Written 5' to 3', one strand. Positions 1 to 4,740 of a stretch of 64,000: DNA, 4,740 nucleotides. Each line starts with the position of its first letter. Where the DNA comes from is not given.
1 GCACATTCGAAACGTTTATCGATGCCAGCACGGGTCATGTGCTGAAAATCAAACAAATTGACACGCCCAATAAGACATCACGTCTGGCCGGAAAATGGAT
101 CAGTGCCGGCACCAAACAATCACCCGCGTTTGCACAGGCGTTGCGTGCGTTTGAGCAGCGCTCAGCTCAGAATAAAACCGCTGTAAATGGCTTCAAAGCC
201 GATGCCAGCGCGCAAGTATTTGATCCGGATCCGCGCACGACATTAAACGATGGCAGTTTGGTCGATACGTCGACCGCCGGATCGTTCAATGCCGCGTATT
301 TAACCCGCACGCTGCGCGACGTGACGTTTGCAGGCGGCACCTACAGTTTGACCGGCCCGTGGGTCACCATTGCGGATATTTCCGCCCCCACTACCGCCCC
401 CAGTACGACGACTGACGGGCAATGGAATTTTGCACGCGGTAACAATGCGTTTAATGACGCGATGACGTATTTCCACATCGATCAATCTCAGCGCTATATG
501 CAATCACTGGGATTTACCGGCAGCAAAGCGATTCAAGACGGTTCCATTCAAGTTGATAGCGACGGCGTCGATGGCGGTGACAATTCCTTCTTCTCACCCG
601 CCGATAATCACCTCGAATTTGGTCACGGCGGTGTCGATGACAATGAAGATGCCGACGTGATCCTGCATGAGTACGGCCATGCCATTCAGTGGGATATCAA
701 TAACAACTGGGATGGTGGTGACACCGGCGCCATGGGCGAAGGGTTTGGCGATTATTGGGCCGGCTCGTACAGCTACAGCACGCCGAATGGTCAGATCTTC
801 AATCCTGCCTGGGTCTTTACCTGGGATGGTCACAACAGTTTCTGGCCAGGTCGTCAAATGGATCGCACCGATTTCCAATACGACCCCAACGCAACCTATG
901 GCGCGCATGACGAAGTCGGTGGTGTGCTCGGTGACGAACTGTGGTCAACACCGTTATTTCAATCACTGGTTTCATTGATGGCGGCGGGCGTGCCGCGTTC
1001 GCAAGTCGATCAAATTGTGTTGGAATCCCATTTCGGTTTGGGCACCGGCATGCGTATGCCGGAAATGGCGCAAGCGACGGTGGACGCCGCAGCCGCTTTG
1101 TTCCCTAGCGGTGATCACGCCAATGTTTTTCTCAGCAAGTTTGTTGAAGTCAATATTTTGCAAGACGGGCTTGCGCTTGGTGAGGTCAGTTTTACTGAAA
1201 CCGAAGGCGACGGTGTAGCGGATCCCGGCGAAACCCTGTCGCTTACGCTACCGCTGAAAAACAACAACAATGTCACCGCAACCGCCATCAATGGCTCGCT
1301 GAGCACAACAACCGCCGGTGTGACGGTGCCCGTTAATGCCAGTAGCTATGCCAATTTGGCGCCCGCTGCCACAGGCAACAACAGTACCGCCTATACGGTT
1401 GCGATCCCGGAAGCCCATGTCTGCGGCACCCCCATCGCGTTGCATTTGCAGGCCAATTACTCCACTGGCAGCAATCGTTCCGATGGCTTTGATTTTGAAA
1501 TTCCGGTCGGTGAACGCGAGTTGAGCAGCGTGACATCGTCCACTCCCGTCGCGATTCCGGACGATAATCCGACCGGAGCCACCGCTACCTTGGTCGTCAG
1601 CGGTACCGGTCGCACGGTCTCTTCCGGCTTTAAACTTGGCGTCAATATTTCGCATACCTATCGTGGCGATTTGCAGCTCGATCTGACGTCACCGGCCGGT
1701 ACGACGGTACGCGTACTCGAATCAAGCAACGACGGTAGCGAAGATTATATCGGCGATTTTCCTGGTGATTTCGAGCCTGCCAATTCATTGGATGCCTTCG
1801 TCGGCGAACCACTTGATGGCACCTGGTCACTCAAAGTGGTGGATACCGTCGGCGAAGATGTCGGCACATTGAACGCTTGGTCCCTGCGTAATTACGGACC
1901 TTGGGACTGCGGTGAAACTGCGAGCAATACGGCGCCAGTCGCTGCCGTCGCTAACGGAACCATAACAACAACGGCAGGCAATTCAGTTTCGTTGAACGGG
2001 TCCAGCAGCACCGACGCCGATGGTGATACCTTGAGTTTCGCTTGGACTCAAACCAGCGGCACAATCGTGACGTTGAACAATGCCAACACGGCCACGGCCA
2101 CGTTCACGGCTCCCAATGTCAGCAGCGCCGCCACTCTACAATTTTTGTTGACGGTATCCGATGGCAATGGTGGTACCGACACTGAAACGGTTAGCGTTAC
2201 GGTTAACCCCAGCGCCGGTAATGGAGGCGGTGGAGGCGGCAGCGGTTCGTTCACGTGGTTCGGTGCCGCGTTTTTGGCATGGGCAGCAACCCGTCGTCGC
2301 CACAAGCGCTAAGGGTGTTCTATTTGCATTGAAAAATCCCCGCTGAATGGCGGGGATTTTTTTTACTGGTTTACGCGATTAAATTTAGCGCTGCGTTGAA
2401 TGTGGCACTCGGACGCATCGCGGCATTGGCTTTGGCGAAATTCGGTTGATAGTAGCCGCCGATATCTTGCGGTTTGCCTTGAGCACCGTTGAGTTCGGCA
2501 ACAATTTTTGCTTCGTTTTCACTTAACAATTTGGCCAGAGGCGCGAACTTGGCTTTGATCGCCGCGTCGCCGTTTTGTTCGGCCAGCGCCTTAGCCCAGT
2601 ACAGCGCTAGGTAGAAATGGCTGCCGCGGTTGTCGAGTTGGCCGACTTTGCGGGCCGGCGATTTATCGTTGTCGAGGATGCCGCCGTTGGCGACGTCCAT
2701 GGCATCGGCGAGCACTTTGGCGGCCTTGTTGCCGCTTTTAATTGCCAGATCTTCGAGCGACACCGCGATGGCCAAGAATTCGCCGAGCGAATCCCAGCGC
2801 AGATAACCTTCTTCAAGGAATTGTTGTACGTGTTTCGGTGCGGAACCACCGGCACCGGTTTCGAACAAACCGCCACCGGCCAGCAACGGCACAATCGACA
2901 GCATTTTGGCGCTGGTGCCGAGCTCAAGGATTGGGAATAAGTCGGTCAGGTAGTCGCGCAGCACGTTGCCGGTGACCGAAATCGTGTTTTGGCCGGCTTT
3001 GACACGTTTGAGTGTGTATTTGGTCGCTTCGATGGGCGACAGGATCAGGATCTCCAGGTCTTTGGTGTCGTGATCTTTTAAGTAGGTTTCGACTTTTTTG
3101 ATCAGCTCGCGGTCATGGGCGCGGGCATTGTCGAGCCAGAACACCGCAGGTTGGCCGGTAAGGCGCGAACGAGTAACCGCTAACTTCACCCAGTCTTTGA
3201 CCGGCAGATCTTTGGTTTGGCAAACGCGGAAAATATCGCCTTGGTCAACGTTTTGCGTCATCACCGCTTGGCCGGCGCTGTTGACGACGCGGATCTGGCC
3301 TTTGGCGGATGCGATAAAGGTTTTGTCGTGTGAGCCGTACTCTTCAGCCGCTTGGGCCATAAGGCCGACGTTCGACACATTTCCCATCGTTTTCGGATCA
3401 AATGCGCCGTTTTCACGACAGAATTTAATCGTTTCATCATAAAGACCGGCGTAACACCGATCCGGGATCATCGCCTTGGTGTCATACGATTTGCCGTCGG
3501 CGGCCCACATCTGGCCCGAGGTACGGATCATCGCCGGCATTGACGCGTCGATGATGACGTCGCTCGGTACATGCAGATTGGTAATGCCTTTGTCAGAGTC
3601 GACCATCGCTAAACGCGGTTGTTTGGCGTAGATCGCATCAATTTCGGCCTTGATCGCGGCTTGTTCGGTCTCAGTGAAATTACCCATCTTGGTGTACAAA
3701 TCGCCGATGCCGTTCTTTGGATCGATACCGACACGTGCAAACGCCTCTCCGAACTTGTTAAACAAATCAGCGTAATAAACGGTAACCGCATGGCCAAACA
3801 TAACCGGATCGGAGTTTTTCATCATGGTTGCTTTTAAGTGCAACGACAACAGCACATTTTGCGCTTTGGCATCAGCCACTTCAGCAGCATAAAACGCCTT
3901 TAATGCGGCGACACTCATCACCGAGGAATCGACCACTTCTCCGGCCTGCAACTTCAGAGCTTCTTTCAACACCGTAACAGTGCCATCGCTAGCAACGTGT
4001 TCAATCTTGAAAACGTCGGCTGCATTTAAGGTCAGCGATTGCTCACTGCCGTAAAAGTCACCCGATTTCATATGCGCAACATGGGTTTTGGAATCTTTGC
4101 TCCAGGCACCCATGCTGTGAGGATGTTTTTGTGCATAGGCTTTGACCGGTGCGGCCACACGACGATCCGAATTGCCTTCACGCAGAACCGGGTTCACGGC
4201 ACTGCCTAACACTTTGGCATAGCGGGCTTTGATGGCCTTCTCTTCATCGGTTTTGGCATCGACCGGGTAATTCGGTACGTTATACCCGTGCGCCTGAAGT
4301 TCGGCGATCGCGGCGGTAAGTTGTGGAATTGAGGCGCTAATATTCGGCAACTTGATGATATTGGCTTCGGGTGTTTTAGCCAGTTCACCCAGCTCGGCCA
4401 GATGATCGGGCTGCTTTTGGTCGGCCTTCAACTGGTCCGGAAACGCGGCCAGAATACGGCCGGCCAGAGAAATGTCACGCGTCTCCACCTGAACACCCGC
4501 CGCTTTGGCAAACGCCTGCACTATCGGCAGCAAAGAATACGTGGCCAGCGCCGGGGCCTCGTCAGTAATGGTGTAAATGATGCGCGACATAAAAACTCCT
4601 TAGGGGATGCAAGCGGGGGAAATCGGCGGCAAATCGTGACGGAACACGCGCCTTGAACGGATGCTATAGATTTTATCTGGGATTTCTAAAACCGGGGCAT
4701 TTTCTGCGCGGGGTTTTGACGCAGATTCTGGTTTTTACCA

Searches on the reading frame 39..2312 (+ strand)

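Call 76: search_protein_families(library=pfam, proteins=[window:39-2312:+], max_evalue=0.00001)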
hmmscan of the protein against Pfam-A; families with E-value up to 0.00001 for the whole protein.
window:39-2312:+ (757 aa): 5 families
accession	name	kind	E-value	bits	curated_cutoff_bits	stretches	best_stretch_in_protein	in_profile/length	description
PF01483.27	P_proprotein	-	7.5e-20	71.3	21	1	531-617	4-85/86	Proprotein convertase P-domain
PF22352.2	K319L-like_PKD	-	2.2e-16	60.1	27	1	643-722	6-84/84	K319L-like, PKD domain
PF17963.7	Big_9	-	1.2e-09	39.3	23.6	1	630-721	1-89/89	Bacterial Ig domain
PF18911.6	PKD_4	-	8.5e-07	29.4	27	1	630-722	1-85/85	PKD domain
PF21027.3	Sde0182_C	-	1.2e-06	29.4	27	0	650-709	2-68/83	Cellulose-binding protein Sde0182, C-terminal domain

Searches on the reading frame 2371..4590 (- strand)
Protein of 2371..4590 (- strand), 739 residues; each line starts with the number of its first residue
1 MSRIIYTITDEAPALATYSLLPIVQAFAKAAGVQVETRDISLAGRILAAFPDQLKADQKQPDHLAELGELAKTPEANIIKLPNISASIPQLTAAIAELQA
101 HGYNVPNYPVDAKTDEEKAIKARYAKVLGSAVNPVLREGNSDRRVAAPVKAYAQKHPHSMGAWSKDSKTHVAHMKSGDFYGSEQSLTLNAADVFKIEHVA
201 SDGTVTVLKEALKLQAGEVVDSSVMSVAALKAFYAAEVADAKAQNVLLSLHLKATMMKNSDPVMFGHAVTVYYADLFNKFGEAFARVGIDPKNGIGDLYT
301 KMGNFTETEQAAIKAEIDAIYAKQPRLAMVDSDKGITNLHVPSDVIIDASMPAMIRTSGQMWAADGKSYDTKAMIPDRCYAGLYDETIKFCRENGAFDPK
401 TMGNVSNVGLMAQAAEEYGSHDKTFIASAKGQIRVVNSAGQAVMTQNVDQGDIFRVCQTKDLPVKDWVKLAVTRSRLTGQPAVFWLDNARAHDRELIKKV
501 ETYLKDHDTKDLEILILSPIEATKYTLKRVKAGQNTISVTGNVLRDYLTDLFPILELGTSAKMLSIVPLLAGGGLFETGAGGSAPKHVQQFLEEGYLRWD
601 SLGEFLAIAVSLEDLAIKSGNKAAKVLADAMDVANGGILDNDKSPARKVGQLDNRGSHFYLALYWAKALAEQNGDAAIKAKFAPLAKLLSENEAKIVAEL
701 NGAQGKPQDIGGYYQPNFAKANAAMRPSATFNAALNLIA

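Call 76: search_protein_families(library=pfam, proteins=[window:2371-4590:-], max_evalue=0.00001)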
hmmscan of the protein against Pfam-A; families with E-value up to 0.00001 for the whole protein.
window:2371-4590:- (739 aa): 1 family
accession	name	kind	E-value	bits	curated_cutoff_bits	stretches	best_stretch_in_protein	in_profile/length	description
PF03971.19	IDH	-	0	1286.8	25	1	3-735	1-733/734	Monomeric isocitrate dehydrogenase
